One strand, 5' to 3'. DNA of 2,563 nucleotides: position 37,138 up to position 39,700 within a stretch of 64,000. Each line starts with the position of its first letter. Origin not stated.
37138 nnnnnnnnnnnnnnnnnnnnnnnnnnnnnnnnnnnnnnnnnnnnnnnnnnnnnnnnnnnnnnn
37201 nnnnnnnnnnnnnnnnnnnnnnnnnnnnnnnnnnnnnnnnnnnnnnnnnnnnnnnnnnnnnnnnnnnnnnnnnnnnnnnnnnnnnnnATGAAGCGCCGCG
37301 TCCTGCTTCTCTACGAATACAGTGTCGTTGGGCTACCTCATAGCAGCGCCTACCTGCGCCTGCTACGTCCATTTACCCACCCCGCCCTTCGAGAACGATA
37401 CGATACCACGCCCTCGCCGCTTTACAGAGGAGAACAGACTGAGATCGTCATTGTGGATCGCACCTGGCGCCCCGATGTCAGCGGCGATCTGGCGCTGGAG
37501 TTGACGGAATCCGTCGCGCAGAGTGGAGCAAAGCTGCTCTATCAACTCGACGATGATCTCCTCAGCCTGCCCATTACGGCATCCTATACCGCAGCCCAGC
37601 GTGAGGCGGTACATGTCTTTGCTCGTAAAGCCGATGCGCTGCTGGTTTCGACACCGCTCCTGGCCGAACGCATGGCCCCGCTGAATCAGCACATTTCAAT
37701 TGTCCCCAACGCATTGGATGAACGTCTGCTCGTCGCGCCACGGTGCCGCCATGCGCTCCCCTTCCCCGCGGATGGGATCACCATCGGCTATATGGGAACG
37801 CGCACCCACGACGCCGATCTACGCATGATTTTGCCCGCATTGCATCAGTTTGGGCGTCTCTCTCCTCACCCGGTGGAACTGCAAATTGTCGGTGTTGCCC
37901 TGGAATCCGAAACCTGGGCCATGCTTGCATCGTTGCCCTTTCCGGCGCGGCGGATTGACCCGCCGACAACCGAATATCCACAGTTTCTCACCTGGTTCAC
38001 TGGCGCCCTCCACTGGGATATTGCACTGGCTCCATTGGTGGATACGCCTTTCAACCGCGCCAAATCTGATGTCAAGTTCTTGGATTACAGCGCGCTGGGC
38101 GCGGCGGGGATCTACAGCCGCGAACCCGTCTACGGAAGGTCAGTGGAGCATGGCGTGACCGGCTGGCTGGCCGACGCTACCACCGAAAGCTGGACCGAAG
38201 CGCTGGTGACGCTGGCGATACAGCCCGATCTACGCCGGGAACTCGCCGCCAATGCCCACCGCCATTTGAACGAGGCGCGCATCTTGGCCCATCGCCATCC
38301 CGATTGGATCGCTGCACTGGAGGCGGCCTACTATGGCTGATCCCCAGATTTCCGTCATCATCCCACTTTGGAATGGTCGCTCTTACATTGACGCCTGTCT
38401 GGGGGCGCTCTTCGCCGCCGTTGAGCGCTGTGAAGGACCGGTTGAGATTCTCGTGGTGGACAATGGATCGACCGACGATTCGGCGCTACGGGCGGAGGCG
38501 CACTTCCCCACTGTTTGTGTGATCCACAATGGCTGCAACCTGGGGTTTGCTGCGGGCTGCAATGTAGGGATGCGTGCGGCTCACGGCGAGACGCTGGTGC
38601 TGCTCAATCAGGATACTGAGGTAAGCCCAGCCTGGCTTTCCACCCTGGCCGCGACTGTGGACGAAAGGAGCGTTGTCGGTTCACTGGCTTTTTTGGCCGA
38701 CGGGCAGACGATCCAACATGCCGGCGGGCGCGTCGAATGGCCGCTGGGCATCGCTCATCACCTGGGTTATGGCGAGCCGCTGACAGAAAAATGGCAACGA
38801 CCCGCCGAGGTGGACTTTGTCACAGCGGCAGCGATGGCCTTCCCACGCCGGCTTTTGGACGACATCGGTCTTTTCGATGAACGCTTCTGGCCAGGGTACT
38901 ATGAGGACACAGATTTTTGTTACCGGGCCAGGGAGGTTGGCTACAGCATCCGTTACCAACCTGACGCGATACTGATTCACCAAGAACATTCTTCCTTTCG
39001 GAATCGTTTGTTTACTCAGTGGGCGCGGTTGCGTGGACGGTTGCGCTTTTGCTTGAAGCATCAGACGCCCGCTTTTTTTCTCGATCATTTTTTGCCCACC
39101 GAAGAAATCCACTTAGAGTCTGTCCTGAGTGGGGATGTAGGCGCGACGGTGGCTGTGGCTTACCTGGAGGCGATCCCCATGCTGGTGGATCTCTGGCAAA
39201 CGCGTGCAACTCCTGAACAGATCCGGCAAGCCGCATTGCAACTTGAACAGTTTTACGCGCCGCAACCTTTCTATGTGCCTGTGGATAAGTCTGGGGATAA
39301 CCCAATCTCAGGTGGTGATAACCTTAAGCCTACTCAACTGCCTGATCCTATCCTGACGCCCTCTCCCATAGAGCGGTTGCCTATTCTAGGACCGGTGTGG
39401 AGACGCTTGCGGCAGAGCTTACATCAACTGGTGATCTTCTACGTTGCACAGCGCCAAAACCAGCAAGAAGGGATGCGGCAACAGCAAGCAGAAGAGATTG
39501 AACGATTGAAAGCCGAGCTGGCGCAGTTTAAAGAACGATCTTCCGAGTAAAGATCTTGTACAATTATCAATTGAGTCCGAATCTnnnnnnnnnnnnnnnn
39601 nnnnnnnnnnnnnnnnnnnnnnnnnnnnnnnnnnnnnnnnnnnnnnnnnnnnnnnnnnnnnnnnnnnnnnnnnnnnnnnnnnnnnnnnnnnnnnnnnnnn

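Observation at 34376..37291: Giant domain/coiled-coil/GT2/GT-B protein with WbbB-like 'terminator-ruler-polymerase' architecture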

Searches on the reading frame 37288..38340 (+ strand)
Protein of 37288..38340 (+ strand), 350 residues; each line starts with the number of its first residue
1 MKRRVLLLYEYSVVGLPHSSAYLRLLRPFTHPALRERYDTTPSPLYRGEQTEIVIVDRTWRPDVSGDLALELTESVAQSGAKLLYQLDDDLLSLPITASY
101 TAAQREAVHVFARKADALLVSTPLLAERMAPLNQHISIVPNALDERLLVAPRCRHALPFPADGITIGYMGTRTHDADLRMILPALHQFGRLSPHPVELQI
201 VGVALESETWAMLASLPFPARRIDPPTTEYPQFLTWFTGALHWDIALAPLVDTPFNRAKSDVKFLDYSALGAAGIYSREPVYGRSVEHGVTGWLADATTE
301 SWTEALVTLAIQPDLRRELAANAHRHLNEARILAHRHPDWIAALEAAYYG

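Call 8: search_protein_families(library=pfam, proteins=[window:37288-38340:+], max_evalue=0.001)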
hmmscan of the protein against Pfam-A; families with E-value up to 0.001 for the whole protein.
window:37288-38340:+ (350 aa): 0 families

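Call 11: search_protein_families(library=pfam, proteins=[window:37288-38340:+], max_evalue=10)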
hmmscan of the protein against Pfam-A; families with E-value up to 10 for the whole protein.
window:37288-38340:+ (350 aa): 3 families
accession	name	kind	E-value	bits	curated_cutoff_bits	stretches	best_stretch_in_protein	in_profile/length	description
PF13524.12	Glyco_trans_1_2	-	0.074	13.4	25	1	254-336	57-138/144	Glycosyl transferase-like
PF13692.12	Glyco_trans_1_4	-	0.13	12.9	27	1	244-309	78-139/142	Glycosyl transferases group 1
PF00534.26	Glycos_transf_1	-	0.19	11.7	26.4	1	265-324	110-170/172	Glycosyl transferases group 1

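Call 75: search_solved_structures(query=A3, max_evalue=1)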
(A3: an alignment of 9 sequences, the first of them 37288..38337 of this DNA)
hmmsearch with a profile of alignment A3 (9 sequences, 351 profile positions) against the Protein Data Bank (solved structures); distinct sequences matched with E-value up to 1: 8.
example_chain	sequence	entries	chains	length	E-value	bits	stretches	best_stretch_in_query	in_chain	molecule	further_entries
3c4q_A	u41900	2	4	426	0.00016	23.8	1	269-328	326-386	Predicted glycosyltransferases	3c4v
3c48_A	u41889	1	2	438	0.00018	23.7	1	269-328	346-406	Predicted glycosyltransferases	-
2jjm_A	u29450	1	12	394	0.0028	19.8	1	266-331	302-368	GLYCOSYL TRANSFERASE, GROUP 1 FAMILY PROTEIN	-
3mbo_A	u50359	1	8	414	0.0034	19.5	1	266-331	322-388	Glycosyltransferase, group 1 family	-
2lw1_A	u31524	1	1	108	0.18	13.8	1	66-117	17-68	ABC transporter ATP-binding protein uup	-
2xa2_A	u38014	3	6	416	0.24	13.4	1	287-347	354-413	TREHALOSE-SYNTHASE TRET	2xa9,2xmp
2x6q_A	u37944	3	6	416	0.24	13.4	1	287-347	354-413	TREHALOSE-SYNTHASE TRET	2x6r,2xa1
9f9p_K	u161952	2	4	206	0.39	12.7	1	49-98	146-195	Proteasome subunit beta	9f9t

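Call 76: search_protein_families(library=pfam, alignment_id=A3, max_evalue=0.1)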
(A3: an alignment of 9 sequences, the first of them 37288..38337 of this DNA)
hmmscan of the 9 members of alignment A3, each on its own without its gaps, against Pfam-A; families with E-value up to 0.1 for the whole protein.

A. member 1, window:37288-38337:+ (350 aa): 1 family
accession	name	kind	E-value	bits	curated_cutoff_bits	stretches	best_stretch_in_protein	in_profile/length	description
PF13524.12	Glyco_trans_1_2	-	0.074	13.4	25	0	254-336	57-138/144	Glycosyl transferase-like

B. families by the number of members that match (of 9 scanned): 5 families
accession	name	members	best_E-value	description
PF13524.12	Glyco_trans_1_2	9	7.8e-06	Glycosyl transferase-like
PF13692.12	Glyco_trans_1_4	8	1.8e-09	Glycosyl transferases group 1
PF00534.26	Glycos_transf_1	8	1e-08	Glycosyl transferases group 1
PF13579.12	Glyco_trans_4_4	3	5.3e-07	Glycosyl transferase 4-like domain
PF13439.12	Glyco_transf_4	1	3.2e-05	Glycosyltransferase Family 4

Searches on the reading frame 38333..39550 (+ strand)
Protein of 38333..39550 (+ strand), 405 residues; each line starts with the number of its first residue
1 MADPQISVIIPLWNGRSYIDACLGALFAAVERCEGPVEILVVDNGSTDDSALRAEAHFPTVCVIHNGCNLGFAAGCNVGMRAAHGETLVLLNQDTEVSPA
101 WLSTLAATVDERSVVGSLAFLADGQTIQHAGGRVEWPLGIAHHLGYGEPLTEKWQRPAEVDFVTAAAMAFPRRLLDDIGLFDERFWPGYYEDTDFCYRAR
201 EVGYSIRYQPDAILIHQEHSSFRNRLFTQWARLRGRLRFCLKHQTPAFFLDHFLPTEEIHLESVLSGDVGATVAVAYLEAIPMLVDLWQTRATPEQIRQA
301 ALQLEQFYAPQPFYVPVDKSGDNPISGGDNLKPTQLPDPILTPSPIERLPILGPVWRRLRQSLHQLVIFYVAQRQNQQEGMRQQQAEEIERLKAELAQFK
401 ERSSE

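Call 8: search_protein_families(library=pfam, proteins=[window:38333-39550:+], max_evalue=0.001)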
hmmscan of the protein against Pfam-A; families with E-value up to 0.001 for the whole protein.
window:38333-39550:+ (405 aa): 5 families
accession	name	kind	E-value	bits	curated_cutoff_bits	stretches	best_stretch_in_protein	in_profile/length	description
PF00535.33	Glycos_transf_2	-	7.2e-22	78.5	23.3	1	7-120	1-117/168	Glycosyl transferase family 2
PF13641.12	Glyco_tranf_2_3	-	5.1e-16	59.8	27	1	4-223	1-218/230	Glycosyltransferase like family 2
PF13632.12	Glyco_trans_2_3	-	3.8e-05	24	27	1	159-232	68-138/198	Glycosyl transferase family group 2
PF10111.15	Glyco_tranf_2_2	-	4.3e-05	23.6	27.3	0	7-106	1-103/276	Glycosyltransferase like family 2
PF13506.12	Glyco_transf_21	-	0.00036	20.5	21.7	1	77-231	23-170/174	Glycosyl transferase family 21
